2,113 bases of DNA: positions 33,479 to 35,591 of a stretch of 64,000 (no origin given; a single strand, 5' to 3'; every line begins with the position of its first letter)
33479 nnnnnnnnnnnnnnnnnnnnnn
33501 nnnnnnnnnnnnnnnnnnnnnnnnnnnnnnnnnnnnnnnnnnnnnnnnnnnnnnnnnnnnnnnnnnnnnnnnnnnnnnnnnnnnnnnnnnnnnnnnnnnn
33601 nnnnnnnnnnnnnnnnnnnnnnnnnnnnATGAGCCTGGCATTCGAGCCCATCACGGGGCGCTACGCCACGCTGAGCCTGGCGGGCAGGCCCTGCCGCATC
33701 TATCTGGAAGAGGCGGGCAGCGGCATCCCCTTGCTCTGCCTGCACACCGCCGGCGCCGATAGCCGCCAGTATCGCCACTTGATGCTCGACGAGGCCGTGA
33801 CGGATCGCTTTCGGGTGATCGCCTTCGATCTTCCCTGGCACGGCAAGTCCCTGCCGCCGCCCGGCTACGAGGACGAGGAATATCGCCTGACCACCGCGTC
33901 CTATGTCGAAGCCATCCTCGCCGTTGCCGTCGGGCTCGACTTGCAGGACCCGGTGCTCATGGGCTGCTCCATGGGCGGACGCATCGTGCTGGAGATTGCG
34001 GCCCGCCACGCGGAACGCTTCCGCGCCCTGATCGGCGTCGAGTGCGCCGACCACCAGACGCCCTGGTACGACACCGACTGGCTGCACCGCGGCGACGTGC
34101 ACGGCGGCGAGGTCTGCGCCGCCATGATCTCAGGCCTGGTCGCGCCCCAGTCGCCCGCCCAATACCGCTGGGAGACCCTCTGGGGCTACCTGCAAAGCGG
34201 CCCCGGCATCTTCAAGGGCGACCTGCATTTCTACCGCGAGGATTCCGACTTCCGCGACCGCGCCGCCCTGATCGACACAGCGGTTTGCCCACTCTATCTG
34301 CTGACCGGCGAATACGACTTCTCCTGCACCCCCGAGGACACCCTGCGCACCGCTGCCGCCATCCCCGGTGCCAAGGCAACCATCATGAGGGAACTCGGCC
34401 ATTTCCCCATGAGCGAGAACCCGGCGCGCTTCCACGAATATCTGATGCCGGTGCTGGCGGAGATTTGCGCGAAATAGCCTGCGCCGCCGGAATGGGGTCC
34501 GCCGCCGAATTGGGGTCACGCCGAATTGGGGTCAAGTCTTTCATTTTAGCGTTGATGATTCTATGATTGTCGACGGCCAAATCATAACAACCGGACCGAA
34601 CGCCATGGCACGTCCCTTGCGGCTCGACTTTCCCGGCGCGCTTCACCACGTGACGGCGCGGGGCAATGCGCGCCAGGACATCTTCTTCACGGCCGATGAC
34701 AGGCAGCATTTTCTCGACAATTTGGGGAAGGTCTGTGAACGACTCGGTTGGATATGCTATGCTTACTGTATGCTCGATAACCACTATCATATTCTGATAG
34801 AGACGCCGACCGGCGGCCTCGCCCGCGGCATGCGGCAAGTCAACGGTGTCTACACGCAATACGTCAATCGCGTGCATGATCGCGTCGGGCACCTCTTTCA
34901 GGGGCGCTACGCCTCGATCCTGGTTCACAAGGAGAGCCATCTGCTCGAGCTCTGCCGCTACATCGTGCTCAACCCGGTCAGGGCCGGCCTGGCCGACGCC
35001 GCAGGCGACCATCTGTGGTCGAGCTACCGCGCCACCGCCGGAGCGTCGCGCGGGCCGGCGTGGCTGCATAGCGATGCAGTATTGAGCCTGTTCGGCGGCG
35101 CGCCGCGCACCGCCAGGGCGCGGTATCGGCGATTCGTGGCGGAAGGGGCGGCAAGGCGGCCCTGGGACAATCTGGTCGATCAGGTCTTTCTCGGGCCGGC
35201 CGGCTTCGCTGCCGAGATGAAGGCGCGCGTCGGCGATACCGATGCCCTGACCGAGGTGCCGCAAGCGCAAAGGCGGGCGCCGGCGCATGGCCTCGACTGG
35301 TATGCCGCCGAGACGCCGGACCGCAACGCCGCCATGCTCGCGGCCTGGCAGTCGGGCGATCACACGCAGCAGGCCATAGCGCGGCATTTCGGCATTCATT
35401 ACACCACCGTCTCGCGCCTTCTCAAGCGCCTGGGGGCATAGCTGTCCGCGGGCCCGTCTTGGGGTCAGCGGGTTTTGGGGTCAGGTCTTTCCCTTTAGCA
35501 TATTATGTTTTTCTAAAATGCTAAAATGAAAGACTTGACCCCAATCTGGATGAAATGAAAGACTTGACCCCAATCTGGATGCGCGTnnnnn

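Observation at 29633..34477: Translationally coupled operon: two SDRs, split B12-dependent acyl-CoA mutase, SCP2-like protein and alpha/beta hydrolase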

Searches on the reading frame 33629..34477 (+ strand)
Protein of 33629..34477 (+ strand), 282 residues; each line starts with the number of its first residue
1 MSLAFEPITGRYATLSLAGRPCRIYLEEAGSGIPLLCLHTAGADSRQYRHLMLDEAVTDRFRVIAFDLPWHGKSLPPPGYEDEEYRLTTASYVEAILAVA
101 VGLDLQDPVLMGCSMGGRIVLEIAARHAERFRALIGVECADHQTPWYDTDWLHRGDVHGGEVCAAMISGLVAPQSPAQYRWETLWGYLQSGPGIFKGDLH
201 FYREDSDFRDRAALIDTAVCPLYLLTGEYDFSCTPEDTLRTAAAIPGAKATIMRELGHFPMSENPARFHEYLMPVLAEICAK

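Call 3: search_protein_families(library=pfam, proteins=[window:33629-34477:+], max_evalue=0.01)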
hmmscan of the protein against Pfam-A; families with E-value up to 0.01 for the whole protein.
window:33629-34477:+ (282 aa): 6 families
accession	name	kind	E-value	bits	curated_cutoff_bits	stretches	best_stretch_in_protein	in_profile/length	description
PF00561.26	Abhydrolase_1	-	6.6e-18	65.7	25.8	1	34-139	2-102/245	alpha/beta hydrolase fold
PF12697.13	Abhydrolase_6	-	4.8e-17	63.8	26.3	1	35-269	1-215/217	Alpha/beta hydrolase family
PF12146.15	Hydrolase_4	-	4.4e-07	29.9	27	1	36-136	8-106/239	Serine aminopeptidase, S33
PF20408.4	Abhydrolase_11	-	0.001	19.3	27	1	35-127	5-97/193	Alpha/beta hydrolase domain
PF00326.27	Peptidase_S9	-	0.0023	17.9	22.6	0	108-144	66-103/213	Prolyl oligopeptidase family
PF03096.20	Ndr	-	0.0031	16.7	23.3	1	35-148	26-141/283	Ndr family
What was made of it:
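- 33629..34477 (+): ABH: alpha/beta-fold serine hydrolase, 282 aa; a candidate esterase, lactonase or thioesterase; second gene of the U124-ABH module. PF00561/PF12697 (call 3).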

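Call 5: search_protein_families(library=ncbifam, proteins=[window:33629-34477:+], max_evalue=0.01)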
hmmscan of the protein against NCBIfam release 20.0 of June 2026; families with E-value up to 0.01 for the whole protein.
window:33629-34477:+ (282 aa): 24 families
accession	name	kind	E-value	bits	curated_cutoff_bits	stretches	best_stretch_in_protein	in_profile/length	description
NF051488.1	bifunc_PcaDC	exception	2e-19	70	390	2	34-157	14-127/375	bifunctional 3-oxoadipate enol-lactonase/4-carboxymuconolactone decarboxylase PcaDC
TIGR02427.1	protocat_pcaD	equivalog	5.4e-19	68.5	255.85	2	37-142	18-115/251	3-oxoadipate enol-lactonase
TIGR03695.1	menH_SHCHC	equivalog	1.3e-14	54.3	208.55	1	34-135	4-100/252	2-succinyl-6-hydroxy-2,4-cyclohexadiene-1-carboxylate synthase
TIGR03056.1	bchO_mg_che_rel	equivalog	3.6e-14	52.4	172.55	1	27-140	21-129/278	alpha/beta fold hydrolase BchO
NF011457.0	PRK14875.1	equivalog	4.9e-13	48.8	307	1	12-136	112-228/372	acetoin dehydrogenase dihydrolipoyllysine-residue acetyltransferase subunit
TIGR01250.1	pro_imino_pep_2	subfamily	2.5e-11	43.7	167.65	2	27-135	20-125/288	proline iminopeptidase-family hydrolase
NF050089.1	i_nPHAscl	equivalog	1.1e-10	41.1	300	1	25-140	11-118/288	intracellular short-chain-length polyhydroxyalkanoate depolymerase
NF051487.1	bifunc_PcaCD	exception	1.6e-10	40.6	430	2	34-142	174-274/413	bifunctional 4-carboxymuconolactone decarboxylase/3-oxoadipate enol-lactonase PcaCD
NF002938.0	PRK03592.1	equivalog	7.8e-10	38.6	241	1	23-148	21-138/298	haloalkane dehalogenase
NF002043.0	PRK00870.1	subfamily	1.3e-09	37.9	265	1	25-136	38-145/302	haloalkane dehalogenase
TIGR01738.1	bioH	equivalog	3.3e-09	36.7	206.95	1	35-138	7-97/245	pimeloyl-ACP methyl ester esterase BioH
NF002873.0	PRK03204.1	equivalog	4.2e-09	36.1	466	1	22-135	24-130/286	haloalkane dehalogenase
NF008340.0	PRK11126.1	equivalog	2.8e-06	26.7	261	1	35-131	17-104/255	2-succinyl-6-hydroxy-2,4-cyclohexadiene-1-carboxylate synthase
NF006449.0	PRK08775.1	equivalog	1.9e-05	23.8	296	1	59-145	99-178/344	homoserine O-succinyltransferase MetX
NF045948.1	ProImpepThrmp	equivalog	2.2e-05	24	500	1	31-135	24-124/291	proline iminopeptidase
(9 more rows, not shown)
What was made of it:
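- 33629..34477 (+): NCBIfam hits (PcaD, MenH and others) all fall below their cut-offs (call 5).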

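Call 66: search_solved_structures(query=window:33629-34477:+, max_evalue=0.00001)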
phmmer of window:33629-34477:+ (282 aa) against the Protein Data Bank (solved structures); distinct sequences matched with E-value up to 0.00001: 34.
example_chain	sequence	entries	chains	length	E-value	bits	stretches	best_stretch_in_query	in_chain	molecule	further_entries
4uhh_A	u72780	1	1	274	3.5e-12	49.3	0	22-136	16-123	ESTERASE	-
4uhc_A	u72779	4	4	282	3.8e-12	49.2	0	22-136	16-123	ESTERASE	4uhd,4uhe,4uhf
4g5x_A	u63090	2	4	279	1.3e-11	47.4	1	26-131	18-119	Alpha/beta hydrolase fold protein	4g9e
4g8c_A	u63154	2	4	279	1.3e-11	47.3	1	26-131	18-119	Alpha/beta hydrolase fold protein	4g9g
4g8b_A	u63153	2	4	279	4.7e-11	45.6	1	26-131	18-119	Alpha/beta hydrolase fold protein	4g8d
5egn_A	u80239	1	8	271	5.4e-10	42.1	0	217-276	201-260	Esterase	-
4jnc_A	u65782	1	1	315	4.9e-09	39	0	22-136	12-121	Bifunctional epoxide hydrolase 2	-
4c4x_A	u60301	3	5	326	5.2e-09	38.8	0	22-136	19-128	BIFUNCTIONAL EPOXIDE HYDROLASE 2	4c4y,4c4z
7eba_A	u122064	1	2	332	5.6e-09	38.8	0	22-136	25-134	Bifunctional epoxide hydrolase 2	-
3ans_A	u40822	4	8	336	5.8e-09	38.7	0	22-136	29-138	Epoxide hydrolase 2 | Bifunctional epoxide hydrolase 2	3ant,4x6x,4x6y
6i5e_A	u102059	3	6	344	6.2e-09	38.6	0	22-136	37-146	Bifunctional epoxide hydrolase 2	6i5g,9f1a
3pdc_A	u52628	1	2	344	6.3e-09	38.6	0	22-136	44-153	Epoxide hydrolase 2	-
6fr2_A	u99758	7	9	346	6.5e-09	38.6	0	22-136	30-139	Bifunctional epoxide hydrolase 2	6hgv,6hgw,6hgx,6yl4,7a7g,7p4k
8qmz_A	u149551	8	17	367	8e-09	38.2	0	22-136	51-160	Bifunctional epoxide hydrolase 2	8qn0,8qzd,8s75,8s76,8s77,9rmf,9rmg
6i8w_A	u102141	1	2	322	1.4e-08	37.5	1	25-138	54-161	Alpha/beta fold hydrolase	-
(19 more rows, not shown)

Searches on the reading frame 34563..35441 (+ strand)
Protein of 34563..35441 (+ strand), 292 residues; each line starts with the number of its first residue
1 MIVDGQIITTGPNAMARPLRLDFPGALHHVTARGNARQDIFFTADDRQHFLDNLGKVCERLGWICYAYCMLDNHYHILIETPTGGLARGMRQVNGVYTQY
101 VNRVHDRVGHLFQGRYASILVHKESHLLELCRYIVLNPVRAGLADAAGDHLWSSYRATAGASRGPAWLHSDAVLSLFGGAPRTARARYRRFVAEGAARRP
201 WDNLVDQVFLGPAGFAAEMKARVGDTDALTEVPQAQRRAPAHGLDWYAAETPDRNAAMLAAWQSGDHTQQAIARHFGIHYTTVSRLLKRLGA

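Call 3: search_protein_families(library=pfam, proteins=[window:34563-35441:+], max_evalue=0.01)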
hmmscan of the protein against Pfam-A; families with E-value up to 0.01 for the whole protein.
window:34563-35441:+ (292 aa): 8 families
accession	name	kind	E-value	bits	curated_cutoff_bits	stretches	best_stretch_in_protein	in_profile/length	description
PF01797.21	Y1_Tnp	-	4.3e-10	40.2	23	1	29-134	8-118/121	Transposase IS200 like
PF13542.12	HTH_Tnp_ISL3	-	8.8e-07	28.7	27.4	1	256-290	16-50/51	Helix-turn-helix domain of transposase family ISL3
PF13384.12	HTH_23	-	1.4e-06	28.3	24.6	1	256-289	8-40/50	Homeodomain-like domain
PF13518.12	HTH_28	-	2.3e-06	28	25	1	258-290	5-36/52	Helix-turn-helix domain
PF01047.28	MarR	-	0.00012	22.3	24.6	1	259-290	10-41/59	MarR family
PF13936.12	HTH_38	-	0.001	19.2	27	1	268-289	22-43/44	Helix-turn-helix domain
PF12802.13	MarR_2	-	0.0011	19.5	27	1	265-290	18-44/61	MarR family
PF13545.12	HTH_Crp_2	-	0.0029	18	27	1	267-290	23-46/70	Crp-like helix-turn-helix domain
